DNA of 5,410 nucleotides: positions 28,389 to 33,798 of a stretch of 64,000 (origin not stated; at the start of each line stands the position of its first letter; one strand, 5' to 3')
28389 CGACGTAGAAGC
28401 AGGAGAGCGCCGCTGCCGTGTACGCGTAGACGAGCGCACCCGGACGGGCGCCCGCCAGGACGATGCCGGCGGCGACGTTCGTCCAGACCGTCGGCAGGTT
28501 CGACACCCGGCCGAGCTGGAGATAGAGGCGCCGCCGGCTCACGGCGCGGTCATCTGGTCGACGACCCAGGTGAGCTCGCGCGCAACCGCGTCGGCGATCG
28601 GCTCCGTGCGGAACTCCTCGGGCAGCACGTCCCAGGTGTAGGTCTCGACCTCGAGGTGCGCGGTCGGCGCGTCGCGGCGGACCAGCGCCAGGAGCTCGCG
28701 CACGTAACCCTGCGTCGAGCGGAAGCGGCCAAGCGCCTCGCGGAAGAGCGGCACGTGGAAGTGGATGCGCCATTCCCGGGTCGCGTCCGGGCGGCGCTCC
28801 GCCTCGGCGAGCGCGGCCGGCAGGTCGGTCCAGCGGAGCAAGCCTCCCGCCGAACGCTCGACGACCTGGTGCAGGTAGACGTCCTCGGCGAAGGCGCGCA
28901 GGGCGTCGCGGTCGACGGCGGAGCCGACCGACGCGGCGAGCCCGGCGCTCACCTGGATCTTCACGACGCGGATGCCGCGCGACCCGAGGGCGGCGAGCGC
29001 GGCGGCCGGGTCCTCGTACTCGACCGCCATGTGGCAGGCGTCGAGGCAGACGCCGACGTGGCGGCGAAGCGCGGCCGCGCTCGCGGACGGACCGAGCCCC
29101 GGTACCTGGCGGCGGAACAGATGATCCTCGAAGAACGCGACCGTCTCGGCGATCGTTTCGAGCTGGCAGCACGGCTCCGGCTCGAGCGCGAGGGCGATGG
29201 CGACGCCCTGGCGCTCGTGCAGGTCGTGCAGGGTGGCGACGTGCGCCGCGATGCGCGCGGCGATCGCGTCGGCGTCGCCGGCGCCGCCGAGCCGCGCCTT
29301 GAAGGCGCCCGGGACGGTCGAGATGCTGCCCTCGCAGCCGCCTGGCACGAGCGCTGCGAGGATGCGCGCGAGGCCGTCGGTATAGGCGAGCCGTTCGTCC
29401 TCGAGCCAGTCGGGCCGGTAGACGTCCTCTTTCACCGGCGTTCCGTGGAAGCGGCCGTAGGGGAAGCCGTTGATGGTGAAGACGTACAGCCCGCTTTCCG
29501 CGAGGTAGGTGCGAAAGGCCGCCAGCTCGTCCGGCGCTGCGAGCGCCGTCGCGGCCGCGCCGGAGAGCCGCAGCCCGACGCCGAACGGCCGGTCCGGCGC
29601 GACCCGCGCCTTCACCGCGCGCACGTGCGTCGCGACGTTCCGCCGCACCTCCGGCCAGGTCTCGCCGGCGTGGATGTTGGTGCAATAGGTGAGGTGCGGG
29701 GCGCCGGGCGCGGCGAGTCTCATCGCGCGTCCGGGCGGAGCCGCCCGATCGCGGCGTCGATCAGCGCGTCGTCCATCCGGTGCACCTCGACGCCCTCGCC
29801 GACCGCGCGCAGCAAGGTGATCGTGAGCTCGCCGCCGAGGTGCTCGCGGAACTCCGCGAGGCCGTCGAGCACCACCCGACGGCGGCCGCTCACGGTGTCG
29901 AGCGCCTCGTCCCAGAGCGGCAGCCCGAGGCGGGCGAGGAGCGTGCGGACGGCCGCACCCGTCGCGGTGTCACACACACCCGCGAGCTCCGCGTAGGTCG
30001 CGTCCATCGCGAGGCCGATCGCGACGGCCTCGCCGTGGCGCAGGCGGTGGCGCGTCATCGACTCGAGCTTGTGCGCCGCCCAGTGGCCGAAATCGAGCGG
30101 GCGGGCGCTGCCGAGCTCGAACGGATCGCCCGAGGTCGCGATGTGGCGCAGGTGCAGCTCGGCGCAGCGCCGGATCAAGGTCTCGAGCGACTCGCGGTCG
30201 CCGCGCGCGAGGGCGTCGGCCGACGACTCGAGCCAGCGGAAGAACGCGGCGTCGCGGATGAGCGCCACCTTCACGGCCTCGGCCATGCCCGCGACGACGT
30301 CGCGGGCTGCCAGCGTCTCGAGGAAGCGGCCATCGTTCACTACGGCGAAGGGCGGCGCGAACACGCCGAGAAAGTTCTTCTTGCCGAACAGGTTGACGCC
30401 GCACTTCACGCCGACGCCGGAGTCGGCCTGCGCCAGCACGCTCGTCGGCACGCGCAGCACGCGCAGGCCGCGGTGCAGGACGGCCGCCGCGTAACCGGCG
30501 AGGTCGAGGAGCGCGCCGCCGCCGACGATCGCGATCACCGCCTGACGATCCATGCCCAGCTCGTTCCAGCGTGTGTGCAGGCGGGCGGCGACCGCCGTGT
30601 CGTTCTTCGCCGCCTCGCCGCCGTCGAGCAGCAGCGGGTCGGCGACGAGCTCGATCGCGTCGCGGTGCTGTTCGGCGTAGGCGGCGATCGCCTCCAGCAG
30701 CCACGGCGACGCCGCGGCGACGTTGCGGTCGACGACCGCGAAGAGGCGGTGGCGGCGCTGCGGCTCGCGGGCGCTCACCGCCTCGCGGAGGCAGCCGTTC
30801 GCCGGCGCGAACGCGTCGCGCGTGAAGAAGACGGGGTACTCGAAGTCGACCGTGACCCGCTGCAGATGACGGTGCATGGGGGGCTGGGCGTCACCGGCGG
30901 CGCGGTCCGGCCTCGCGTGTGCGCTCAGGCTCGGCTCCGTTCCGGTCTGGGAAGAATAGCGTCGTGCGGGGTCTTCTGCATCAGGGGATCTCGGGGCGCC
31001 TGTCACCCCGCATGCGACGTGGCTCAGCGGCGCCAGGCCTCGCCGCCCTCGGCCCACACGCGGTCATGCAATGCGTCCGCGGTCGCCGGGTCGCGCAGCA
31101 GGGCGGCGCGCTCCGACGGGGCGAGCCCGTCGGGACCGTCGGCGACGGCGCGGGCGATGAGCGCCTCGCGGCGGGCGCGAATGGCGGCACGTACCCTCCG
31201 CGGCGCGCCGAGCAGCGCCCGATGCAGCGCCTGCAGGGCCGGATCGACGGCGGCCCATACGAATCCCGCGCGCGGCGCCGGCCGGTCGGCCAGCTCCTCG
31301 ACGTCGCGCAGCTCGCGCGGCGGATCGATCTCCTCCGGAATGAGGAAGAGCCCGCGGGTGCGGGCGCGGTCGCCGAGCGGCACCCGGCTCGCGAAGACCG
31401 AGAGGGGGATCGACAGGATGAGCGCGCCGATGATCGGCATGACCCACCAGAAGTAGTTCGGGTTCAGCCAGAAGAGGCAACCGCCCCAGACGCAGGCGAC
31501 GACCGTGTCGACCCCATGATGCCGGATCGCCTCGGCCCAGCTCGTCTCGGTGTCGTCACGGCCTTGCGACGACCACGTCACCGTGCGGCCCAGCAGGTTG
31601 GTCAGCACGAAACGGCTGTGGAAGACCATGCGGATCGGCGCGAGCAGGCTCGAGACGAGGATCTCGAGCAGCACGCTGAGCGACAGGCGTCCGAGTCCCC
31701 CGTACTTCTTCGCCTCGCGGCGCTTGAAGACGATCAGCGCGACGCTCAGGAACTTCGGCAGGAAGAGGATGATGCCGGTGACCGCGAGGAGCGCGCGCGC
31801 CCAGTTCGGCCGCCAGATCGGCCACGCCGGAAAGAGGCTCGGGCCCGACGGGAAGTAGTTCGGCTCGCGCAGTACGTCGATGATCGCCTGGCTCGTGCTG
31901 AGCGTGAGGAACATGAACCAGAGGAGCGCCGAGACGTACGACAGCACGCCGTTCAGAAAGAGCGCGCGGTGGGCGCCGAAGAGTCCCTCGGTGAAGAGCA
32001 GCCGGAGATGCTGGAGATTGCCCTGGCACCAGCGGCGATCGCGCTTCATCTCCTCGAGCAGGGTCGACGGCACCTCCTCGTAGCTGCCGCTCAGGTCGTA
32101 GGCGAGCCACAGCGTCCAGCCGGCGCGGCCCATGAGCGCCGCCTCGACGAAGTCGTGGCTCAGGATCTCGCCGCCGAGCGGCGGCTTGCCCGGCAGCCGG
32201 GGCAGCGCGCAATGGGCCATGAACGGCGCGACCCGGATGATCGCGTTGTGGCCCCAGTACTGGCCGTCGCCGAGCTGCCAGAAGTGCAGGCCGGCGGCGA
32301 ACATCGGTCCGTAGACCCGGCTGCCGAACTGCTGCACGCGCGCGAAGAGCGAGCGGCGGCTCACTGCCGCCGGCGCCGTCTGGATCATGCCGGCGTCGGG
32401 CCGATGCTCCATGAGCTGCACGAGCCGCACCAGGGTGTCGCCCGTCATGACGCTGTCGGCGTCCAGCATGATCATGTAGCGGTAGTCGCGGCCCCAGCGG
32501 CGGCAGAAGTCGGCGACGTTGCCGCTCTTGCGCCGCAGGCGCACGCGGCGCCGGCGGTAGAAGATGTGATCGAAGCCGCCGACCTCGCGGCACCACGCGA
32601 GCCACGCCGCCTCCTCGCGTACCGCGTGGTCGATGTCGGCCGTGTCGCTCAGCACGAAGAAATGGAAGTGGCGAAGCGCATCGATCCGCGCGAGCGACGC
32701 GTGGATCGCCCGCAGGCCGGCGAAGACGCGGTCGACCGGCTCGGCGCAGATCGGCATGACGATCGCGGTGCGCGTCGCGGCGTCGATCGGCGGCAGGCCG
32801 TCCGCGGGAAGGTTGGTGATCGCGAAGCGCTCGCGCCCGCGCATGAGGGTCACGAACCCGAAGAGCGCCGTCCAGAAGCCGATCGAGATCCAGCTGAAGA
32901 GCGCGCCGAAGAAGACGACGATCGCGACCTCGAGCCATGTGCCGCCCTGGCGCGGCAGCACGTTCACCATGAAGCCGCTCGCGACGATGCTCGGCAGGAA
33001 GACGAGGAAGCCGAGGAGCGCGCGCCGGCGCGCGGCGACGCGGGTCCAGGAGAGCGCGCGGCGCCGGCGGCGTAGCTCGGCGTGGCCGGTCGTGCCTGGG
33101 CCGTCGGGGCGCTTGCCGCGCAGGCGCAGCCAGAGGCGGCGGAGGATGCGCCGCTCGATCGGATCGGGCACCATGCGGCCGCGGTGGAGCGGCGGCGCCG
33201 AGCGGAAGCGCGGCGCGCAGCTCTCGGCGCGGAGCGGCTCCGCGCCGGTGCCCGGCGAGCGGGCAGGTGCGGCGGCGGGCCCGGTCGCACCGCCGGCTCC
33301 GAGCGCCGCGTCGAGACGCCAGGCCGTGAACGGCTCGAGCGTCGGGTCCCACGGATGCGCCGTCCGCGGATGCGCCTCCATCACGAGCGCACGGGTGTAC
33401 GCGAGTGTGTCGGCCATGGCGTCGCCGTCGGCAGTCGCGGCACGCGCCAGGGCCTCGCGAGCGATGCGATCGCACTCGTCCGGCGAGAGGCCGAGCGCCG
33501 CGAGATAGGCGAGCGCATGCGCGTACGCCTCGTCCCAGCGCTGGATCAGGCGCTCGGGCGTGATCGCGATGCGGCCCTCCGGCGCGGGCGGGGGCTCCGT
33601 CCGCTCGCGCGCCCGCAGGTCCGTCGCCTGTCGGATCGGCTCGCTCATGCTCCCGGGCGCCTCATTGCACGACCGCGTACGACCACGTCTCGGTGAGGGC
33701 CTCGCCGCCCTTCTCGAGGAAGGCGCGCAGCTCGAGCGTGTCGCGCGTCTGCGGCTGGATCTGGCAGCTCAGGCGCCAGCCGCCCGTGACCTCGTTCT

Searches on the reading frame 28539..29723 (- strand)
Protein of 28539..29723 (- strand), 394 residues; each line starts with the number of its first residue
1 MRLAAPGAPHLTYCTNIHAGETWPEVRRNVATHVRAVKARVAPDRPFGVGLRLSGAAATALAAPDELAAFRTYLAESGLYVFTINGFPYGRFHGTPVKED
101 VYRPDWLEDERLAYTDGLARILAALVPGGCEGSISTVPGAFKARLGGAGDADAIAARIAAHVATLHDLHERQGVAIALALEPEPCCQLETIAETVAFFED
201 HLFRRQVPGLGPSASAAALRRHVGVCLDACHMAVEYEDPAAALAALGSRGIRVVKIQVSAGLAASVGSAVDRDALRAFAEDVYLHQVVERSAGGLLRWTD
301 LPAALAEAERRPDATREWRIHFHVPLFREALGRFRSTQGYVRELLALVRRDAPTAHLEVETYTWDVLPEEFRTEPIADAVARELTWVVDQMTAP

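Call 13: search_protein_families(library=pfam, proteins=[window:28539-29723:-], max_evalue=0.01)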
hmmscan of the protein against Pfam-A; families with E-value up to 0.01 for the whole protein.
window:28539-29723:- (394 aa): 1 family
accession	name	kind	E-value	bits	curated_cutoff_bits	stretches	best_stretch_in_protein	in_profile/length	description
PF01261.30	AP_endonuc_2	-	1.6e-07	31.7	31.1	1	63-257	26-186/249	Xylose isomerase-like TIM barrel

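Call 14: search_protein_families(library=ncbifam, proteins=[window:28539-29723:-], max_evalue=0.01)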
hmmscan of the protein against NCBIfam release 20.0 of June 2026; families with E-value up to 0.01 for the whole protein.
window:28539-29723:- (394 aa): 1 family
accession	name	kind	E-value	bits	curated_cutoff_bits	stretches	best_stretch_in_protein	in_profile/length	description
NF035939.1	TIM_EboE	equivalog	1.7e-137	458.2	250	1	11-387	1-378/379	metabolite traffic protein EboE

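Call 35: find_homologous_proteins(query=window:28539-29720:-, max_evalue=1e-20)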
Query window:28539-29720:- (393 aa): 7401 proteins with E <= 1e-20 among 8000 candidates; the best 120 are listed.
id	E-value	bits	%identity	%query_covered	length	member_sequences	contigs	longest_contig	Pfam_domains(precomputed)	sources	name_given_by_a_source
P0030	2.9e-258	874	100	100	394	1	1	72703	PF01261.31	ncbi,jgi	ncbi:MAG TPA: metabolite traffic protein EboE [Candidatus Binatia bacterium]|jgi:sugar phosphate iso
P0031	2.3e-227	773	88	100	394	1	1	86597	PF01261.31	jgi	jgi:sugar phosphate isomerase/epimerase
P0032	6.3e-216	735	85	100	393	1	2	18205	PF01261.31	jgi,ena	-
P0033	1.1e-214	731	85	100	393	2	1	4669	PF01261.31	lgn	-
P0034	6.6e-214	728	85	100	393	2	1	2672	PF01261.31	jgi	jgi:sugar phosphate isomerase/epimerase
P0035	1.2e-212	724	84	100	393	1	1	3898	PF01261.31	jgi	jgi:sugar phosphate isomerase/epimerase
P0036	8.3e-212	721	84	100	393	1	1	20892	PF01261.31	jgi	-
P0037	3.5e-202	690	80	100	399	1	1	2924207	PF01261.31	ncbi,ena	-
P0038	3.7e-195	667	78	100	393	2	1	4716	PF01261.31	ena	-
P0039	3.3e-192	657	77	100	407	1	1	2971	PF01261.31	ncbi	-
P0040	6.1e-190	649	75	100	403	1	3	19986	-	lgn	-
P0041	2.8e-189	647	75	100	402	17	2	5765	PF01261.31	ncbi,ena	-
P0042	7.8e-183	626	74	99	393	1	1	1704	PF01261.31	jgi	jgi:sugar phosphate isomerase/epimerase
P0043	4.6e-182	623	72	99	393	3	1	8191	PF01261.31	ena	-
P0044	1.7e-181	622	73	99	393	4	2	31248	PF01261.31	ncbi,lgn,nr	ncbi:MAG: metabolite traffic protein EboE [Deltaproteobacteria bacterium]|nr:metabolite traffic prot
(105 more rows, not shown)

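Call 36: find_related_loci(query=window:28539-29720:-, collection=metagenome_contigs, flank=10000)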
Query window:28539-29720:- (393 aa) in metagenome_contigs; peptide patterns used: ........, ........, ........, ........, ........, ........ (x = any residue, [..] = any of these).
600 stretches matched a pattern (row limit reached: there are more); 586 encode a relative of the query (tblastn E <= 1e-3); the best 80 are kept; 80 distinct loci.
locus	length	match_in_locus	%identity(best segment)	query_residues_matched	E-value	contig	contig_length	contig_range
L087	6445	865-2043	89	1-393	0e+0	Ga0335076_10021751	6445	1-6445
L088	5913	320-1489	74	1-391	2e-178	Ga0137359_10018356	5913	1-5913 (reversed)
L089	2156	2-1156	72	8-390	0e+0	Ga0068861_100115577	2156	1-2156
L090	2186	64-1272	64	1-392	5e-162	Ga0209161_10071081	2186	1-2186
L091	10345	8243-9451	61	1-393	2e-151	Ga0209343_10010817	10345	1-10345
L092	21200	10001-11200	61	1-390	1e-148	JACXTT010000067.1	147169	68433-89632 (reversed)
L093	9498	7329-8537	64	1-392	4e-147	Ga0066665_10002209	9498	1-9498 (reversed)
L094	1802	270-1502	60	1-390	1e-156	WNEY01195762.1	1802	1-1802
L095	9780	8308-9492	61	2-392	8e-145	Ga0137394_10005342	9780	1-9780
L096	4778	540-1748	62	1-392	3e-144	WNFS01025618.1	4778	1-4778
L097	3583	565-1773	63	1-392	4e-147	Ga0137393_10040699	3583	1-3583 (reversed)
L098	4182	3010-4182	65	1-380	4e-145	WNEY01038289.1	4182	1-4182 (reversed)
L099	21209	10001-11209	62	1-392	5e-142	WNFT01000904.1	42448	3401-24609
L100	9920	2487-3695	56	1-391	5e-141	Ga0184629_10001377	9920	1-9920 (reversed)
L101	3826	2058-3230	62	6-390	4e-145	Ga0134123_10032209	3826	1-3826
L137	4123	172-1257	59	9-390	6e-126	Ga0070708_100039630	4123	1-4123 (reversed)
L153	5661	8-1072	60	47-390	4e-120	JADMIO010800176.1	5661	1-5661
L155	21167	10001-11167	54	9-390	2e-119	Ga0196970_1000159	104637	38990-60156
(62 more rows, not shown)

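Call 59: search_protein_families(library=pfam, proteins=[L153:2011-2565:+, L153:2330-3112:+, L153:3012-3884:+, L153:4028-5071:-, L137:2074-2607:-, L137:2513-3895:+, L155:15139-15552:+], max_evalue=0.001)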
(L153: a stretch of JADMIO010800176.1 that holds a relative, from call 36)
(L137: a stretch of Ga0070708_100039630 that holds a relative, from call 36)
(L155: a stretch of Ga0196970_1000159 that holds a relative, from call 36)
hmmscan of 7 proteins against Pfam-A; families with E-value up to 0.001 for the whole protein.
L153:2011-2565:+ (185 aa): 3 families
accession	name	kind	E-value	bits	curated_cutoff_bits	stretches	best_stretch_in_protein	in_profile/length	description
PF13185.12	GAF_2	-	3.6e-16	60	28.6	1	47-173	9-128/136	GAF domain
PF01590.32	GAF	-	2.1e-10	41.7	22.4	1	46-177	6-130/133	GAF domain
PF13492.12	GAF_3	-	2.3e-05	25.3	27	1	46-177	6-124/129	GAF domain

L153:2330-3112:+ (261 aa): 1 family
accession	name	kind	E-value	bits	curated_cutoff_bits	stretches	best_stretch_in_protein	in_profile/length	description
PF04264.18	YceI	-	2.2e-47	161.6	23.7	1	85-252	1-150/150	YceI-like domain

L153:3012-3884:+ (291 aa): 2 families
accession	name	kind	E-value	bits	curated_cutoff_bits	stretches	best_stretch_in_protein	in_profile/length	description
PF02678.22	Pirin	-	1.6e-35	121.8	26.1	1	61-170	7-108/108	Pirin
PF17954.7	Pirin_C_2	-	1.1e-06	29.2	22.9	1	198-281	2-83/86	Quercetinase C-terminal cupin domain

L153:4028-5071:- (348 aa): 2 families
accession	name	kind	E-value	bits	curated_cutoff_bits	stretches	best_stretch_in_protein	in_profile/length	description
PF09084.16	NMT1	-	1.3e-08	35.4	20.5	1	77-278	11-214/216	NMT1/THI5 like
PF13379.11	NMT1_2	-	3.4e-05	24.2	24.7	0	174-279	137-244/252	NMT1-like family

L137:2074-2607:- (178 aa): 1 family
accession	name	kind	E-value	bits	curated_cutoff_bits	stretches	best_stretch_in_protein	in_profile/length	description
PF03100.22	CcmE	-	9e-13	48.9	24.6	1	54-128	15-86/99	CcmE domain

L137:2513-3895:+ (461 aa): 2 families
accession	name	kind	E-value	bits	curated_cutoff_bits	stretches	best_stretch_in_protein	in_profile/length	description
PF04545.22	Sigma70_r4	-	7e-05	22.7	24.1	1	367-415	1-49/50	Sigma-70, region 4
PF08281.18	Sigma70_r4_2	-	0.00075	19.5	25.7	1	363-410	3-50/54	Sigma-70, region 4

L155:15139-15552:+ (138 aa): 2 families
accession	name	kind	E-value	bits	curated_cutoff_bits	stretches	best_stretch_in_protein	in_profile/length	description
PF13442.11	Cytochrome_CBB3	-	2.9e-15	56.8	27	1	60-125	5-68/68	Cytochrome C oxidase, cbb3-type, subunit III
PF00034.26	Cytochrom_C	-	0.0003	22.5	21.3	0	61-128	4-89/90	Cytochrome c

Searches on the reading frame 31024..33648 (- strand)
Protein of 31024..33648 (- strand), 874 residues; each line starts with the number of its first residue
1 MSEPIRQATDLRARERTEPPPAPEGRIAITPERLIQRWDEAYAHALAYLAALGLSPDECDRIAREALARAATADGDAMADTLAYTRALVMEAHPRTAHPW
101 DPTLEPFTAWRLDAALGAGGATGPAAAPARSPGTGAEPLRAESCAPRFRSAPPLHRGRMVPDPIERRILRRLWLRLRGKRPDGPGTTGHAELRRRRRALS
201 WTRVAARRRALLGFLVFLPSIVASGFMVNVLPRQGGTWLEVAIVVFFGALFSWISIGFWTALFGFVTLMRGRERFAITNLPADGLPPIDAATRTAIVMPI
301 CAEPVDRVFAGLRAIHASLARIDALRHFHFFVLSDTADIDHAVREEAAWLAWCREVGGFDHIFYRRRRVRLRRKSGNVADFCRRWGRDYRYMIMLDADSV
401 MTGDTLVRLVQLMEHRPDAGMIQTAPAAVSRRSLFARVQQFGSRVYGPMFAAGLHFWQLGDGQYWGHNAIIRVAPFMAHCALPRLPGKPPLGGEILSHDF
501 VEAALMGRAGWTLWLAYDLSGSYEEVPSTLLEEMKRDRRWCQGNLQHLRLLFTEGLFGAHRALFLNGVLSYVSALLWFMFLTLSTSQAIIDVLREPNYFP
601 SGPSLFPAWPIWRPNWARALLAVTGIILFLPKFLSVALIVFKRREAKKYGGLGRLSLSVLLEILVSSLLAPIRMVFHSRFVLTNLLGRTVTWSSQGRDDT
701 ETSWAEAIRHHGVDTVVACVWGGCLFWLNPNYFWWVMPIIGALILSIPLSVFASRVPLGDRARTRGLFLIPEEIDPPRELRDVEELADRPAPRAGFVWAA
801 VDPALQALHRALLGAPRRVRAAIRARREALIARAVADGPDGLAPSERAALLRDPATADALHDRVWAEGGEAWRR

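Call 13: search_protein_families(library=pfam, proteins=[window:31024-33648:-], max_evalue=0.01)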
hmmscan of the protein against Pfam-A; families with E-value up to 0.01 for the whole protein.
window:31024-33648:- (874 aa): 4 families
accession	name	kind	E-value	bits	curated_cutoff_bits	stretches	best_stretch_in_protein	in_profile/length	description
PF13632.12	Glyco_trans_2_3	-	1.3e-12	48.5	27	1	393-581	3-189/198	Glycosyl transferase family group 2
PF00535.33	Glycos_transf_2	-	3.6e-07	30.7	23.3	1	318-476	19-164/168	Glycosyl transferase family 2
PF13506.12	Glyco_transf_21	-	1.9e-06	27.9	21.7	1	377-540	21-172/174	Glycosyl transferase family 21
PF13641.12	Glyco_tranf_2_3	-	0.0012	19.4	27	1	321-437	25-134/230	Glycosyltransferase like family 2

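Call 14: search_protein_families(library=ncbifam, proteins=[window:31024-33648:-], max_evalue=0.01)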
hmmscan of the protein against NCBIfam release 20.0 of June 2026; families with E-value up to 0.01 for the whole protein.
window:31024-33648:- (874 aa): 11 families
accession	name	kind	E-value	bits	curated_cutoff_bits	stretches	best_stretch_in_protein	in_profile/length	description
NF003955.0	PRK05454.1-1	equivalog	3.2e-281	935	1037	1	144-872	84-835/855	glucans biosynthesis glucosyltransferase MdoH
NF003958.0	PRK05454.2-1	equivalog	4.9e-266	884.4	419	1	195-868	7-693/704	glucans biosynthesis glucosyltransferase MdoH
NF003956.0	PRK05454.1-3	equivalog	3e-198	660.4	864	1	195-857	46-709/718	glucans biosynthesis glucosyltransferase MdoH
NF003960.0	PRK05454.2-3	equivalog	1.4e-191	638.3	829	1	140-783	6-636/659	glucans biosynthesis glucosyltransferase MdoH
NF003962.0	PRK05454.2-5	equivalog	6.3e-173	576.8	328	1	202-787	51-619/641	glucans biosynthesis glucosyltransferase MdoH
NF003957.0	PRK05454.1-4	equivalog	4.4e-147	491.2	1131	1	190-788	43-636/645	glucans biosynthesis glucosyltransferase MdoH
NF003963.0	PRK05454.2-6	equivalog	1.7e-132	442.9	884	1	205-791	35-606/610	glucans biosynthesis glucosyltransferase MdoH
NF003959.0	PRK05454.2-2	equivalog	3.4e-131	438.5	550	1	209-784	15-571/599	glucans biosynthesis glucosyltransferase MdoH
NF003961.0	PRK05454.2-4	equivalog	1.8e-129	433.1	583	1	193-805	24-630/643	glucans biosynthesis glucosyltransferase MdoH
TIGR03030.1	CelA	equivalog_domain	7.1e-05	21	699.1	1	350-583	196-419/714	UDP-forming cellulose synthase catalytic subunit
TIGR03937.1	PgaC_IcaA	equivalog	0.0065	15.5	422.3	0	389-440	126-177/407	poly-beta-1,6-N-acetyl-D-glucosamine synthase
